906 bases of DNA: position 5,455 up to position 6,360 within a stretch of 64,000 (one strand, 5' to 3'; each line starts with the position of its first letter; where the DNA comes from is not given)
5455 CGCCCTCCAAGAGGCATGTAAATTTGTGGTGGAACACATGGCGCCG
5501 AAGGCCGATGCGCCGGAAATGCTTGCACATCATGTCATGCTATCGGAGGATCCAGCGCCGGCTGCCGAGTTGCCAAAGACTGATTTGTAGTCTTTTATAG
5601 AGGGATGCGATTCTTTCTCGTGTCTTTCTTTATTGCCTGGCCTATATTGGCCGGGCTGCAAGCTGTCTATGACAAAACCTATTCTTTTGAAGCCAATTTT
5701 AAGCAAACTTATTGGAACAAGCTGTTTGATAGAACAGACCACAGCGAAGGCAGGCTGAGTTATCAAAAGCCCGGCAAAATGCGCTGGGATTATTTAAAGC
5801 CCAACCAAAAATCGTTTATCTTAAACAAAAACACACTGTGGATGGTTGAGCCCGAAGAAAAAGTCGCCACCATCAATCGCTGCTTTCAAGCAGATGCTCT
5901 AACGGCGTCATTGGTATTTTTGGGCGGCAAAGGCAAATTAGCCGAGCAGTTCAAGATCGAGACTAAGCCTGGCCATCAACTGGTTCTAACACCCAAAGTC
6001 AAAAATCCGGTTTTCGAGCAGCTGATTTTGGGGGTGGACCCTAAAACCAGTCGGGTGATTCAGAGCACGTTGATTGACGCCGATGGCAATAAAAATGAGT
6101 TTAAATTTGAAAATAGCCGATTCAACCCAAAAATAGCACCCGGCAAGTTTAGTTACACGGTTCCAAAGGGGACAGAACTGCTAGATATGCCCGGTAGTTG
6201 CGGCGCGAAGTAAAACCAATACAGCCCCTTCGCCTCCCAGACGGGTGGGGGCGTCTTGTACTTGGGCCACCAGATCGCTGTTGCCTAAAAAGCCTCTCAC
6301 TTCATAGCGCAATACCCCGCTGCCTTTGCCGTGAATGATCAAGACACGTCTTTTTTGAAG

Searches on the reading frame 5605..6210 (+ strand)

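Call 51: search_protein_families(library=pfam, proteins=[window:5605-6210:+], max_evalue=0.0001)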
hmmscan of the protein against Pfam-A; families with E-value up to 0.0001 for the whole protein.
window:5605-6210:+ (202 aa): 1 family
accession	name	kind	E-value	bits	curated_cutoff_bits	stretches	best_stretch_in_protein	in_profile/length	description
PF03548.22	LolA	-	1.1e-29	103.7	23.6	1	24-185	2-165/165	Outer membrane lipoprotein carrier protein LolA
